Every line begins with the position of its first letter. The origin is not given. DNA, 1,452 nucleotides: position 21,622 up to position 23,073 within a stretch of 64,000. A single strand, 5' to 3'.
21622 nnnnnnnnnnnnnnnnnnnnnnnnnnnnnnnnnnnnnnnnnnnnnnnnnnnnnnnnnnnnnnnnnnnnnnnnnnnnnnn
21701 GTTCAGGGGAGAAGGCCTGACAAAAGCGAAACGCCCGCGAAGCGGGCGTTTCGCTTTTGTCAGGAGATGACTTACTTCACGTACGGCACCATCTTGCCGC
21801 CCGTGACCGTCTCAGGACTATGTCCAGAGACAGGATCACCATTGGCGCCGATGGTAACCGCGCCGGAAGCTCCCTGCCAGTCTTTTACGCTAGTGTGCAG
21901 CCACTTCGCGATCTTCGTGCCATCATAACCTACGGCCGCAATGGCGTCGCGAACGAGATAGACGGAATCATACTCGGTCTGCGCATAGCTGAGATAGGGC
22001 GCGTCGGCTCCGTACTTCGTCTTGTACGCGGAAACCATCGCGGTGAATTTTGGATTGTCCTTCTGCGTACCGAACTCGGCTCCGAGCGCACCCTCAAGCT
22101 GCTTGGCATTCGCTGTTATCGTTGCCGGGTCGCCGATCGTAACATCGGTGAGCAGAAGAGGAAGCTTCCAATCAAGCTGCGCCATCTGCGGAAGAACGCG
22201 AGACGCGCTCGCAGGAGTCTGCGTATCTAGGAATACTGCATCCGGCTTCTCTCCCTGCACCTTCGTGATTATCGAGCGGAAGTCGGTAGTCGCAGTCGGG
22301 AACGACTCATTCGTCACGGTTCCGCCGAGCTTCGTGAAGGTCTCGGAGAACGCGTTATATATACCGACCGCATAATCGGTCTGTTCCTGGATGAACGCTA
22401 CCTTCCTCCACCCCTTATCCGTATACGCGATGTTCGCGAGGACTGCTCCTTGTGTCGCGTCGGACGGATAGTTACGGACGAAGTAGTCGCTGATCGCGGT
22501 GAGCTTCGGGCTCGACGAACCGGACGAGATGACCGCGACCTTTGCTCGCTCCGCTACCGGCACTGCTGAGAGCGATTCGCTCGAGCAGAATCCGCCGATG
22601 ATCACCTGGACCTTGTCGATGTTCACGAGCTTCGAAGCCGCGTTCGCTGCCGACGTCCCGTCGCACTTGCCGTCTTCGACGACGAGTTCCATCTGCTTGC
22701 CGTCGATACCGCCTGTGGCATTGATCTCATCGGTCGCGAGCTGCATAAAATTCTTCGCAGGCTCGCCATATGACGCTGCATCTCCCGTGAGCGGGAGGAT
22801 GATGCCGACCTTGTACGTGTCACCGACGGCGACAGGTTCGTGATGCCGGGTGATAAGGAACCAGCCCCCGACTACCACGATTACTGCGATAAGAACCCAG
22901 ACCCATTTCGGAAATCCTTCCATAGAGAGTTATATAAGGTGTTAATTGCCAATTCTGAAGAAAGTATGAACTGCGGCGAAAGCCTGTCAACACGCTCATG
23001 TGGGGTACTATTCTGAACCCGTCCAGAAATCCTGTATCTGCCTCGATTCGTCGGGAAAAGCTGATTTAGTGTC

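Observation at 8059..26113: One Liv-type ABC importer surrounded by six paralogous substrate-binding proteins and seven TrmB-like regulators, arranged as SBP-regulator cassettes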

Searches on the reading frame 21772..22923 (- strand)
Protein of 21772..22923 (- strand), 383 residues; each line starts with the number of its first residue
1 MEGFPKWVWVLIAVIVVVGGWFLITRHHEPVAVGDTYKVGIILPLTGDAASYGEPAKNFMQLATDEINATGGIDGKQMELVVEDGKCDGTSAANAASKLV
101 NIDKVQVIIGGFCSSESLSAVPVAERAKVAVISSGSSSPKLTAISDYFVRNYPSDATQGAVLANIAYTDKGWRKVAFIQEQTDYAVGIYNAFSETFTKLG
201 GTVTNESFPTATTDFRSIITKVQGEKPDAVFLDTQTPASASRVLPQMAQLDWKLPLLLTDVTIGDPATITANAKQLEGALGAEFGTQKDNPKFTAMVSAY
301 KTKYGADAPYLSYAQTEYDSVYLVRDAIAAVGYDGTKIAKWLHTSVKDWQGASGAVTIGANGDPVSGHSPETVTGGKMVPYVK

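Call 3: search_protein_families(library=pfam, proteins=[window:21772-22923:-])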
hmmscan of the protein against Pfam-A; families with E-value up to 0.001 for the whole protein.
window:21772-22923:- (383 aa): 3 families
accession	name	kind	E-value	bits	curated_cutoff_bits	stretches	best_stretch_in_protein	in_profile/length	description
PF13458.12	Peripla_BP_6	-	9.6e-54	183.8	31.7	1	36-361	1-325/343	Periplasmic binding protein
PF01094.35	ANF_receptor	-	6.2e-38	131.2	25.4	1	60-365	6-341/353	Receptor family ligand binding region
PF13433.12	Peripla_BP_5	-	4.8e-24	85.6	27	2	38-127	2-91/363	Periplasmic binding protein domain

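Call 40: search_protein_families(library=ncbifam, proteins=[window:21772-22923:-], max_evalue=0.001)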
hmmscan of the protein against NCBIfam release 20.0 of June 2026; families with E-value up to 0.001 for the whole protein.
window:21772-22923:- (383 aa): 3 families
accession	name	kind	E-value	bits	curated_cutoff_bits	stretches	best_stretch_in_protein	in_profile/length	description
NF011933.0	PRK15404.1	subfamily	8.5e-34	117.2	477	1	31-363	21-349/370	high-affinity branched-chain amino acid ABC transporter substrate-binding protein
TIGR03407.1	urea_ABC_UrtA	exception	5.7e-23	81.4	492.75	1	38-358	2-323/361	urea ABC transporter substrate-binding protein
TIGR03669.1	urea_ABC_arch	equivalog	1.9e-19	69.9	494.8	1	38-358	2-320/375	urea ABC transporter substrate-binding protein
